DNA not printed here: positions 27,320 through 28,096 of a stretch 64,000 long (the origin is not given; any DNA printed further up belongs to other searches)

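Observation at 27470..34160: Group-3b-like [NiFe] hydrogenase operon translationally linked to a receiver-only response regulator, a six-TM histidine kinase and a stand-alone tandem-ACT protein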

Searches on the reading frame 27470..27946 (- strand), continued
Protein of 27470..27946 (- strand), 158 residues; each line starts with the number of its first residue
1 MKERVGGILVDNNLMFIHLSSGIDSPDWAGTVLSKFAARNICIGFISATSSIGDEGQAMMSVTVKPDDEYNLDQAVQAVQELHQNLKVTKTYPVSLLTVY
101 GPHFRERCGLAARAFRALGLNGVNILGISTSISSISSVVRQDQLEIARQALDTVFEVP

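Call 18: search_solved_structures(query=A1, max_evalue=0.01, show_alignments=2)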
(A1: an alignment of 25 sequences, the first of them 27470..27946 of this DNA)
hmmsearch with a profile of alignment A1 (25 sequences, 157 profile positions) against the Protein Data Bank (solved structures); distinct sequences matched with E-value up to 0.01: 15.
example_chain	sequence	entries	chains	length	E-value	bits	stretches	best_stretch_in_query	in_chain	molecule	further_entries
3l76_A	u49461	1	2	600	1.9e-37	131.6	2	6-156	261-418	Aspartokinase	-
2re1_A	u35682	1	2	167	1.8e-25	92.7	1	1-156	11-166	Aspartokinase, alpha and beta subunits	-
5yei_D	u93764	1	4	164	7.4e-24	87.4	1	1-156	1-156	Aspartokinase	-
5yei_C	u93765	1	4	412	8.1e-23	84.1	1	2-156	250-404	Aspartokinase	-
2dtj_A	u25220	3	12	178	1.2e-21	80.3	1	3-156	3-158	Aspartokinase | Aspartokinase LysC beta subunit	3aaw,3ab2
3ab4_B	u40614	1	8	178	4e-21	78.6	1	3-156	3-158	Aspartokinase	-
3aaw_A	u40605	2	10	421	1.4e-20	76.8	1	6-156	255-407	Aspartokinase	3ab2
3ab4_A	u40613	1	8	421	5e-20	75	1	6-156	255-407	Aspartokinase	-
3s1t_A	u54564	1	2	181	3.5e-19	72.3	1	6-156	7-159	Aspartokinase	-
4go5_X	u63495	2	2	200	4.2e-19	72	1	6-156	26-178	Aspartokinase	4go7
2dt9_A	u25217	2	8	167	1.5e-15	60.5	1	5-156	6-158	Aspartokinase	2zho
6mx1_A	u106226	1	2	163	2.5e-14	56.5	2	86-156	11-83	Bifunctional aspartokinase/homoserine dehydrogenase 1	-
2hmf_A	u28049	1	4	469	3.5e-14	56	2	85-154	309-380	Probable aspartokinase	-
3c1m_A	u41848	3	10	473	3.6e-14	56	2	85-154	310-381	Probable aspartokinase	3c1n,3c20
3tvi_A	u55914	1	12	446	4.7e-07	32.9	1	5-155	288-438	Aspartokinase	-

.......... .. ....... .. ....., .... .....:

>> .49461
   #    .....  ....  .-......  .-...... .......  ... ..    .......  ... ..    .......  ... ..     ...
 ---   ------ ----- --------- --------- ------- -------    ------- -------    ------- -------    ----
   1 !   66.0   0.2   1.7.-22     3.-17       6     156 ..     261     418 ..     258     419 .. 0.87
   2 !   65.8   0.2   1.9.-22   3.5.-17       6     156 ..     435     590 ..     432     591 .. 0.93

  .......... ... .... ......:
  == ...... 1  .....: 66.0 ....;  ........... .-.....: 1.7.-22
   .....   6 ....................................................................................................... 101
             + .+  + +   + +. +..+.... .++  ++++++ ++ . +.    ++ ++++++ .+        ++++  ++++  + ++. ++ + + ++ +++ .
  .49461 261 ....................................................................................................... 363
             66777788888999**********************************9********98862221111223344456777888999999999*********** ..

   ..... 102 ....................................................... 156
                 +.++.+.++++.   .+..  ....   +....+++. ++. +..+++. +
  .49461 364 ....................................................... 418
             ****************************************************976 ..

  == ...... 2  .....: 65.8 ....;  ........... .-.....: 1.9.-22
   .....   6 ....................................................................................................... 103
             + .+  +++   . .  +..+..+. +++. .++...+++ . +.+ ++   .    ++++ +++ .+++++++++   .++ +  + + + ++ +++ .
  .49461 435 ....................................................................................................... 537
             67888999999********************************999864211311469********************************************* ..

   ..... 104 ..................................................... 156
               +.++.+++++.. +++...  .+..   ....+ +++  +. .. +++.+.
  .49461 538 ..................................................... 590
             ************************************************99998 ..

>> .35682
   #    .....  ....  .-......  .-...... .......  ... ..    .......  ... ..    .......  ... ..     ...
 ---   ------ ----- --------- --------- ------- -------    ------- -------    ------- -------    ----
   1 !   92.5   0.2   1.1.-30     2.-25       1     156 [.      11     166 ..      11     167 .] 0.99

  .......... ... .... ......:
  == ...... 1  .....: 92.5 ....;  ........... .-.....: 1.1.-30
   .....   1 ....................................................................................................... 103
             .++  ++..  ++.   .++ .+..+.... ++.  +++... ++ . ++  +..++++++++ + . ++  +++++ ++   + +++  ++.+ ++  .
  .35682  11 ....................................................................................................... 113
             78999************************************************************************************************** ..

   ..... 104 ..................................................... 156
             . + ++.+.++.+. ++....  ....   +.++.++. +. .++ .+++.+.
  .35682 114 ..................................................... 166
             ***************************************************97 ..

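Call 41: search_protein_representatives(alignment_id=A1)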
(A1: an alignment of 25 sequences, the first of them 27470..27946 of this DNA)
Query: 25 sequences, 157 profile positions. Proteins with E-value up to 0.001 (for the whole library): 4693; up to 1e-10: 1180; up to 1e-30: 57. The best 150 are listed.
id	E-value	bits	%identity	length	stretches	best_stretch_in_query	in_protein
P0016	4.6e-64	231.1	-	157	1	2-157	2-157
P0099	6.6e-58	211.1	-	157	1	1-157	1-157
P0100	3.5e-57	208.8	-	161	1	2-157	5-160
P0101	2.0e-56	206.3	-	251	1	2-157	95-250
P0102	2.5e-51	189.8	-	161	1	2-157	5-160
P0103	1.2e-49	184.2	-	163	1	2-157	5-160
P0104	1.3e-47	177.7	-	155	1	5-157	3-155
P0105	3.0e-46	173.3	-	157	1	1-156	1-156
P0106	1.2e-45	171.3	-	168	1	2-157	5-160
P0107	1.2e-44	168.0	-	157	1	1-157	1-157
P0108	5.7e-44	165.8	-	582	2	5-156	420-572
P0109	1.6e-43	164.4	-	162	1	1-157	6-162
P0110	3.0e-43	163.5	-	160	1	2-155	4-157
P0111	1.8e-41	157.7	-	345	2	15-156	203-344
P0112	9.5e-41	155.4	-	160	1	2-157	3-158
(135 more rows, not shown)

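Call 43: predict_structure(alignment_id=A1)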
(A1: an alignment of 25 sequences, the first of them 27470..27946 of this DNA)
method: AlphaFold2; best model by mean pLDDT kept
length: 158 residues; sequences in the alignment: 25
mean_pLDDT: 92.2   pTM: 0.86
mean pLDDT of the five models: 92.2, 90.3, 90.2, 90.0, 90.0
residues with pLDDT >= 90: 122; 70-90: 31; 50-70: 5; < 50: 0
segments of 3 or more residues with pLDDT < 50: none
pLDDT, mean of each block of 10 residues (from residue 1): 93 97 86 96 92 76 97 95 90 98 77 96 96 94 98 94
secondary structure, 60 per line:
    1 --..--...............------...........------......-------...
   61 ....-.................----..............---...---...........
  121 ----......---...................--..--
elements in order: E7-21 H28-38 E45-50 E58-64 H66-82 E87-100 H110-120 E125-130 E134-140 H141-152

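Call 47: fold_search(model_id=the predicted structure, library=pdb)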
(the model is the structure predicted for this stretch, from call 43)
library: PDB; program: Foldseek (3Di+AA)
matches with E <= 10: 1781; with E <= 0.001: 177
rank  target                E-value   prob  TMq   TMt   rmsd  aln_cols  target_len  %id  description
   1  2dt9_A                7.8e-14  1.00  0.86  0.88   2.1       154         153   25  Crystal structure of the regulatory subunit of aspartate kinase from Thermus flavus (released 2007-07-17)
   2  2zho_E                2.7e-13  1.00  0.83  0.87   2.2       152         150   24  Crystal structure of the regulatory subunit of aspartate kinase from Thermus thermophilus (ligand free form) (released 2009-02-17)
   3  2zho_C                2.8e-13  1.00  0.85  0.88   2.1       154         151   24  Crystal structure of the regulatory subunit of aspartate kinase from Thermus thermophilus (ligand free form) (released 2009-02-17)
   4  5yei_B                3.4e-13  1.00  0.87  0.88   2.1       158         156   24  Mechanistic insight into the regulation of Pseudomonas aeruginosa aspartate kinase (released 2018-08-29)
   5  3s1t_B                4.3e-13  1.00  0.86  0.87   1.8       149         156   22  Structure of the regulatory domain of aspartokinase (Rv3709c; AK-beta) in complex with threonine from Mycobacterium tu (released 2012-06-13)
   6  5yei_F                1.6e-12  1.00  0.84  0.87   2.2       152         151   24  Mechanistic insight into the regulation of Pseudomonas aeruginosa aspartate kinase (released 2018-08-29)
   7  2dtj_A                1.9e-12  1.00  0.85  0.82   2.0       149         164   24  Crystal structure of regulatory subunit of aspartate kinase from Corynebacterium glutamicum (released 2007-05-01)
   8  2zho_A                2.9e-12  1.00  0.83  0.86   2.5       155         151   24  Crystal structure of the regulatory subunit of aspartate kinase from Thermus thermophilus (ligand free form) (released 2009-02-17)
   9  3ab2_N                3.3e-12  1.00  0.85  0.86   2.1       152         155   24  Crystal structure of aspartate kinase from Corynebacterium glutamicum in complex with threonine (released 2010-06-23)
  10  3ab2_J                3.3e-12  1.00  0.83  0.86   2.3       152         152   24  Crystal structure of aspartate kinase from Corynebacterium glutamicum in complex with threonine (released 2010-06-23)
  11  3aaw_B                3.7e-12  1.00  0.82  0.81   2.2       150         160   25  Crystal structure of aspartate kinase from Corynebacterium glutamicum in complex with lysine and threonine (released 2010-06-23)
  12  3aaw_D                5.1e-12  1.00  0.83  0.83   2.0       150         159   24  Crystal structure of aspartate kinase from Corynebacterium glutamicum in complex with lysine and threonine (released 2010-06-23)
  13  3ab4_D                6.5e-12  1.00  0.80  0.84   2.5       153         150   25  Crystal structure of feedback inhibition resistant mutant of aspartate kinase from Corynebacterium glutamicum in compl (released 2010-06-23)
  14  3s1t_A                7.3e-12  1.00  0.86  0.86   1.9       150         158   22  Structure of the regulatory domain of aspartokinase (Rv3709c; AK-beta) in complex with threonine from Mycobacterium tu (released 2012-06-13)
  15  3ab2_F                7.3e-12  1.00  0.84  0.85   2.0       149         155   24  Crystal structure of aspartate kinase from Corynebacterium glutamicum in complex with threonine (released 2010-06-23)
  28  2dtj_B                1.7e-11  1.00  0.86  0.83   2.5       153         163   24  Crystal structure of regulatory subunit of aspartate kinase from Corynebacterium glutamicum (released 2007-05-01)
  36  2re1_A                3.2e-11  1.00  0.81  0.86   2.0       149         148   27  Crystal structure of aspartokinase alpha and beta subunits (released 2007-10-09)
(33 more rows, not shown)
